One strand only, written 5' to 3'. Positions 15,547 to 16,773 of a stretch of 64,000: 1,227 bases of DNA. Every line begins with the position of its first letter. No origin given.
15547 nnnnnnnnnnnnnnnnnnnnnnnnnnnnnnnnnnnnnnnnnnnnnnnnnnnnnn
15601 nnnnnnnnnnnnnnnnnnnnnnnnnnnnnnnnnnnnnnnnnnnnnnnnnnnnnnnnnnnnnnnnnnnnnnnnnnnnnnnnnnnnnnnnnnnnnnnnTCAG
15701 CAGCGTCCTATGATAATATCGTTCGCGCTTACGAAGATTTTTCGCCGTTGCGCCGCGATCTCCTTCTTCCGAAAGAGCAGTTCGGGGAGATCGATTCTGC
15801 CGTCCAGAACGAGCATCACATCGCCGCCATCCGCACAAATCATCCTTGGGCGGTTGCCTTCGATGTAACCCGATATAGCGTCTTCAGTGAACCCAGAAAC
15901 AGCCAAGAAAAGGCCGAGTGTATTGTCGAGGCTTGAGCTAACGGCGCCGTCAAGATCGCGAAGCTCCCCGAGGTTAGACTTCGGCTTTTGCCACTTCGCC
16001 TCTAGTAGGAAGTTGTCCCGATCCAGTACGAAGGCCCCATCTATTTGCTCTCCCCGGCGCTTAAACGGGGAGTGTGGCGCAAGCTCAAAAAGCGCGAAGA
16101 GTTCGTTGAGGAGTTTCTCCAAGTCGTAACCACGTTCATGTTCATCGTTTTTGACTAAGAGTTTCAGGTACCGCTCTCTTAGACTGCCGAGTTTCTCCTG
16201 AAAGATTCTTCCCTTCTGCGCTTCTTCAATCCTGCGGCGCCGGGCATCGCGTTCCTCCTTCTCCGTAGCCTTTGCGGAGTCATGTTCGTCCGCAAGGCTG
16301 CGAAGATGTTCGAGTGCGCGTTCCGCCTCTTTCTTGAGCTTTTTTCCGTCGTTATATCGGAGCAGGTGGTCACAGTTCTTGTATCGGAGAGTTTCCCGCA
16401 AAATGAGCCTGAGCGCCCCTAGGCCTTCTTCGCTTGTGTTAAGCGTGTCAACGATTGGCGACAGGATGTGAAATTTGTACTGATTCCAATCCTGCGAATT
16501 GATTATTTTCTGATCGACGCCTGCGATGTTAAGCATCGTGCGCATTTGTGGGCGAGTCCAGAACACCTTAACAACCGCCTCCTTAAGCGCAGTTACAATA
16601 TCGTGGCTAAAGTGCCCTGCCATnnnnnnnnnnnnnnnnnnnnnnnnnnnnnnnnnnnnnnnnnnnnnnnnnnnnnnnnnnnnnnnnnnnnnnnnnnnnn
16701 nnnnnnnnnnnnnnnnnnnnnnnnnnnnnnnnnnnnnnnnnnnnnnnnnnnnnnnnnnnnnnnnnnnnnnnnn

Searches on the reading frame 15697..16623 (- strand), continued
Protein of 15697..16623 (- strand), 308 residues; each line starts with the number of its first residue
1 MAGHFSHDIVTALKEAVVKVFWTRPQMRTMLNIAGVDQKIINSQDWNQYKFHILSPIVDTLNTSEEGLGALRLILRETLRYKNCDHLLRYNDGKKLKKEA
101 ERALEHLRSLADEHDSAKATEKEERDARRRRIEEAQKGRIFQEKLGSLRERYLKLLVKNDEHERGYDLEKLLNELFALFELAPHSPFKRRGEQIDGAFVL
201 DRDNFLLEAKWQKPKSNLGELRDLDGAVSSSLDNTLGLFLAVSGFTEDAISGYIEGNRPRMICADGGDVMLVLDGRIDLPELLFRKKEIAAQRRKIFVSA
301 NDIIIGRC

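Call 53: search_protein_families(library=pfam, alignment_id=A5, max_evalue=0.0001)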
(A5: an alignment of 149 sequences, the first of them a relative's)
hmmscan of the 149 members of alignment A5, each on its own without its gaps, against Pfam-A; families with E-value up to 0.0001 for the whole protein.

A. member 1, L006:4923-6287:+ (454 aa): 2 families
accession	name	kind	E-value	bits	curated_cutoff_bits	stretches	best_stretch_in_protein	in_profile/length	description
PF07690.21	MFS_1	-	7.7e-55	186.6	33.4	1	20-408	1-347/347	Major Facilitator Superfamily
PF03137.26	OATP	-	8.2e-07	28.1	25.8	0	105-363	135-396/545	Organic Anion Transporter Polypeptide (OATP) family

B. families by the number of members that match (of 149 scanned): 154 families (the first 25 are shown)
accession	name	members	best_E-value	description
PF00270.35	DEAD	5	2.6e-26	DEAD/DEAH box helicase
PF04851.21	ResIII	5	6.8e-22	Type III restriction enzyme, res subunit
PF00271.37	Helicase_C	3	2.1e-19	Helicase conserved C-terminal domain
PF18766.7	SWI2_SNF2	2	8.3e-78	SWI2/SNF2 ATPase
PF04313.20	HSDR_N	2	1.8e-40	Type I restriction enzyme R protein N terminus (HSDR_N)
PF04055.27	Radical_SAM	2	8.7e-25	Radical SAM superfamily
PF06634.17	DUF1156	2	7.4e-23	Protein of unknown function (DUF1156)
PF22679.2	T1R_D3-like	2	9e-23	Type I restriction enzyme subunit R domain 3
PF13304.12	AAA_21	2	2.9e-12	AAA domain, putative AbiEii toxin, Type IV TA system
PF01381.28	HTH_3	2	4.9e-07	Helix-turn-helix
PF05014.21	Nuc_deoxyrib_tr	2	3.5e-06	Nucleoside 2-deoxyribosyltransferase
PF00012.26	HSP70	1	1.1e-270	Hsp70 protein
PF02233.22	PNTB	1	1.1e-179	NAD(P) transhydrogenase beta subunit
PF07733.18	DNA_pol3_alpha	1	1.6e-96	Bacterial DNA polymerase III alpha NTPase domain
PF11867.13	T1RH-like_C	1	5.6e-86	Type I restriction enzyme HindI endonuclease subunit-like, C-terminal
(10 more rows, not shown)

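Call 55: search_protein_families(library=pfam, proteins=[L009:6507-6977:+, L010:10927-11664:+, L047:10917-11945:+, L069:10919-11929:+, L079:11361-13139:+, L007:10902-11402:+, L001:7611-7946:-], max_evalue=0.1)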
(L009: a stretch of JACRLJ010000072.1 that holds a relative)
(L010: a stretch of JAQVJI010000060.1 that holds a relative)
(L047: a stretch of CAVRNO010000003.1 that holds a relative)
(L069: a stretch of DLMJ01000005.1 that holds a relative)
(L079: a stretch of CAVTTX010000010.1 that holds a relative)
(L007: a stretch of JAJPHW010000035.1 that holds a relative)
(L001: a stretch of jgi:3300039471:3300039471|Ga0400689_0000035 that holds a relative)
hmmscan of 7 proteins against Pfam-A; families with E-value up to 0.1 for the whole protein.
L009:6507-6977:+ (156 aa): 1 family
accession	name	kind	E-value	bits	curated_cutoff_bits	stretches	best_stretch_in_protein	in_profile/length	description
PF06634.17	DUF1156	-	7.6e-23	80.9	24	1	12-61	2-52/73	Protein of unknown function (DUF1156)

L010:10927-11664:+ (245 aa): 4 families
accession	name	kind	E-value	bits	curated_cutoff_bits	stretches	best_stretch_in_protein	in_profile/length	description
PF06634.17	DUF1156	-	7.4e-23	80.9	24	1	15-64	2-52/73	Protein of unknown function (DUF1156)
PF02086.21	MethyltransfD12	-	0.00026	21.3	22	1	161-208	24-68/253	D12 class N6 adenine-specific DNA methyltransferase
PF01170.24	UPF0020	-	0.032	14.3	22.3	1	151-182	23-53/197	RMKL-like, methyltransferase domain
PF25607.1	DUF7939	-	0.065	14.1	27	0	73-137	18-74/81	Domain of unknown function (DUF7939)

L047:10917-11945:+ (342 aa): 1 family
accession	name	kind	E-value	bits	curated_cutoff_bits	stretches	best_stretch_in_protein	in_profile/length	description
PF05014.21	Nuc_deoxyrib_tr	-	7.9e-06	26.4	28.8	1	245-303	43-100/117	Nucleoside 2-deoxyribosyltransferase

L069:10919-11929:+ (336 aa): 2 families
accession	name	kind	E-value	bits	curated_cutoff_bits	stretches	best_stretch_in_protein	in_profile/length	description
PF05014.21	Nuc_deoxyrib_tr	-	3.5e-06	27.6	28.8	1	225-300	27-101/117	Nucleoside 2-deoxyribosyltransferase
PF20120.5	DUF6510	-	0.03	14.6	26.4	1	1-39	22-60/86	Family of unknown function (DUF6510)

L079:11361-13139:+ (592 aa): 4 families
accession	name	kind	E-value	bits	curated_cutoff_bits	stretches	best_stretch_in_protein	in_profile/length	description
PF01170.24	UPF0020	-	3e-06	27.5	22.3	1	396-451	88-145/197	RMKL-like, methyltransferase domain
PF02086.21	MethyltransfD12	-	0.0011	19.2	22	1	29-69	24-64/253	D12 class N6 adenine-specific DNA methyltransferase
PF03602.21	Cons_hypoth95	-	0.0092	16.1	24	0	24-56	40-73/182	Conserved hypothetical protein 95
PF01555.25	N6_N4_Mtase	-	0.024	15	26.7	0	428-516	1-49/221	DNA methylase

L007:10902-11402:+ (166 aa): 2 families
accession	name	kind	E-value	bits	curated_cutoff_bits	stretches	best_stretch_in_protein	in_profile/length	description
PF02694.21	UPF0060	-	0.048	14.3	24.9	1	13-40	5-32/107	Uncharacterised BCR, YnfA/UPF0060 family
PF22980.2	Myb_DNA-bind_8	-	0.081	12.7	27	0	94-104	35-45/50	Myb-like DNA-binding domain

L001:7611-7946:- (111 aa): 1 family
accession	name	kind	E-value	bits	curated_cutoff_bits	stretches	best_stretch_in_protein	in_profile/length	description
PF14362.11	DUF4407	-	0.09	12.5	31.3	0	9-102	144-231/297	Domain of unknown function (DUF4407)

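Call 63: find_related_loci(query=A1, collection=viral_contigs, flank=10000)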
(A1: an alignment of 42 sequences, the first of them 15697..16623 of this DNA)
Query A1 (308 aa) in viral_contigs; peptide patterns used: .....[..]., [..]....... (x = any residue, [..] = any of these).
103 stretches matched a pattern; 17 encode a relative of the query (tblastn E <= 1e-3); 17 distinct loci.
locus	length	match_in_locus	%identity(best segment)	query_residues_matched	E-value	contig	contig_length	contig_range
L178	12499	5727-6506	37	45-304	4e-52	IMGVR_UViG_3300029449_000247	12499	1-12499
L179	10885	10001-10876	34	10-301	2e-49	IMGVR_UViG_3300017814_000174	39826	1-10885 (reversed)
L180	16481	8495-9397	33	5-304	3e-49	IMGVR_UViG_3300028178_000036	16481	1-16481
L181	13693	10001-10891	34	9-304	1e-45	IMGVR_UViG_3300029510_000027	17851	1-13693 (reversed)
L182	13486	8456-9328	34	10-300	3e-44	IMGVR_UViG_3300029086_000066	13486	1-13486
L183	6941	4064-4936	34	10-300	3e-44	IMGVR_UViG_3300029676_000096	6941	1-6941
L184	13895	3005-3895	34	10-304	2e-42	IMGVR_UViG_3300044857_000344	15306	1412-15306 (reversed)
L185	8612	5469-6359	34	10-304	2e-42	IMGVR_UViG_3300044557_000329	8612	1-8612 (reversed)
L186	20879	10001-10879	28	12-304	4e-33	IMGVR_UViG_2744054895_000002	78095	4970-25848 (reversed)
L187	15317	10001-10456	36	153-304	1e-26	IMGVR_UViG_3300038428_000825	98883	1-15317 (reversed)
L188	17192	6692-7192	32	141-307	2e-26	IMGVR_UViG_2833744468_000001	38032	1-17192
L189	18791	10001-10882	25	2-298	8e-24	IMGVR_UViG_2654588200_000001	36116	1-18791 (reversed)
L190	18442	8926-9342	37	164-304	2e-23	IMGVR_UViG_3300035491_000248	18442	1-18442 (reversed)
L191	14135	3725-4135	37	164-302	2e-23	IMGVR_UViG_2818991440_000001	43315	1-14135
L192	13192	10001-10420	38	152-286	2e-22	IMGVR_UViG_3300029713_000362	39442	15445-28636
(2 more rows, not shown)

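Call 72: search_protein_families(library=phrogs, proteins=[window:15697-16623:-], max_evalue=0.01)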
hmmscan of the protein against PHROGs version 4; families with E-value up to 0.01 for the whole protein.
window:15697-16623:- (308 aa): 0 families

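Call 76: search_protein_families(library=pfam, proteins=[L076:7684-9651:-, L076:12267-13799:+, L076:13818-14369:+, L006:2067-3419:+, L006:7132-8337:+, L006:8993-9865:-, L076:6254-7609:-], max_evalue=0.001)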
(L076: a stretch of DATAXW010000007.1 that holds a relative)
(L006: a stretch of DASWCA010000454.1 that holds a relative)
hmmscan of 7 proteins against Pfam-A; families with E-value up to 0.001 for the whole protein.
L076:7684-9651:- (655 aa): 3 families
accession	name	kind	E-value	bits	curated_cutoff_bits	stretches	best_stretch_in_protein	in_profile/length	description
PF02129.25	Peptidase_S15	-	8.9e-56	189.9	23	1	77-358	1-261/262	X-Pro dipeptidyl-peptidase (S15 family)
PF08530.16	PepX_C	-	4.1e-25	89.4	22.5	1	414-644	14-216/217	X-Pro dipeptidyl-peptidase C-terminal non-catalytic domain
PF00326.27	Peptidase_S9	-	4.4e-05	23.5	22.6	1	124-237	10-117/213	Prolyl oligopeptidase family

L076:12267-13799:+ (510 aa): 10 families
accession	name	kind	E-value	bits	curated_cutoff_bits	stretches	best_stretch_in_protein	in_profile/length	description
PF00158.32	Sigma54_activat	-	2.8e-65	219.6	20.2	1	166-332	1-167/168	Sigma-54 interaction domain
PF00072.30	Response_reg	-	1.5e-24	86.8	30.2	1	28-137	1-110/111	Response regulator receiver domain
PF25601.1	AAA_lid_14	-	2.7e-24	85.3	27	1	338-417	1-81/87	AAA+ ATPase lid domain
PF14532.12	Sigma54_activ_2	-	1.1e-21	78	25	1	167-337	1-138/138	Sigma-54 interaction domain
PF02954.25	HTH_8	-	5.2e-11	42.5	22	1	463-503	2-42/42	Bacterial regulatory protein, Fis family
PF07728.20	AAA_5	-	4.3e-06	27.2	22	1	189-308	1-123/139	AAA domain (dynein-related subfamily)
PF01078.27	Mg_chelatase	-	3.5e-05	23.8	20.3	0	245-307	92-157/207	Magnesium chelatase, subunit ChlI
PF18024.7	HTH_50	-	0.00017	21.6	27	1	463-506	8-50/50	Helix-turn-helix domain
PF13191.12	AAA_16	-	0.0006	20.8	32.6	0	166-284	2-122/167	AAA ATPase domain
PF00004.35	AAA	-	0.00061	20.7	21.2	0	190-326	1-130/131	ATPase family associated with various cellular activities (AAA)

L076:13818-14369:+ (183 aa): 0 families

L006:2067-3419:+ (450 aa): 1 family
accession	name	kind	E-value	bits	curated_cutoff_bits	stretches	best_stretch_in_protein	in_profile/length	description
PF03743.19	TrbI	-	4.2e-06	27.2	35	0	251-326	17-89/188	Bacterial conjugation TrbI-like protein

L006:7132-8337:+ (401 aa): 1 family
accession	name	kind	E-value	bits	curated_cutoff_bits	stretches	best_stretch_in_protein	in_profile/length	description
PF04607.23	RelA_SpoT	-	1.9e-15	57.5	27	1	107-228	1-110/113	Region found in RelA / SpoT proteins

L006:8993-9865:- (290 aa): 0 families

L076:6254-7609:- (451 aa): 1 family
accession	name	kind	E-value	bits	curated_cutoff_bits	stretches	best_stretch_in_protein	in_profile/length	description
PF11604.15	CusF_Ec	-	1.5e-08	34.8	27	0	202-218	6-22/72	Copper binding periplasmic protein CusF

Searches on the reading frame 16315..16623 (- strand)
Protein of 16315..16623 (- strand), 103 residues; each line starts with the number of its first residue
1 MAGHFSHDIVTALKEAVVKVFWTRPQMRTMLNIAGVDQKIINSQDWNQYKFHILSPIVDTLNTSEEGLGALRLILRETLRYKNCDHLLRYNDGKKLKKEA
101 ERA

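Call 75: search_protein_representatives(protein=window:16315-16623:-)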
Query: 103 residues. Proteins with E-value up to 0.001 (for the whole library): 58; up to 1e-10: 17; up to 1e-30: 3. The best 58 are listed.
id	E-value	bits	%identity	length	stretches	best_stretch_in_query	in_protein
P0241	2.5e-43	162.2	68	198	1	1-103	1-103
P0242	2.4e-37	143.0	90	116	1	30-102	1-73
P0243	4.8e-32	126.0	64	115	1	1-85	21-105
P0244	2.8e-29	117.1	53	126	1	2-103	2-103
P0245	4.3e-24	100.5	53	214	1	11-102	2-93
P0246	4.6e-23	97.1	49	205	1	2-103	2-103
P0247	1.3e-21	92.5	44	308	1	3-102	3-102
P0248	2.6e-19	85.1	50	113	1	5-84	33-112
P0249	3.3e-19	84.8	47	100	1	1-87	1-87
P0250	4.1e-17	78.1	43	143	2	1-80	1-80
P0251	4.2e-15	71.6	54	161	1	34-98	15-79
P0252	3.3e-12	62.3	49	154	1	38-102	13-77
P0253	4.2e-12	62.0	62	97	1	1-50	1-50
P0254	9.2e-12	60.9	45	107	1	5-69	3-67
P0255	1.6e-11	60.2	38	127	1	5-101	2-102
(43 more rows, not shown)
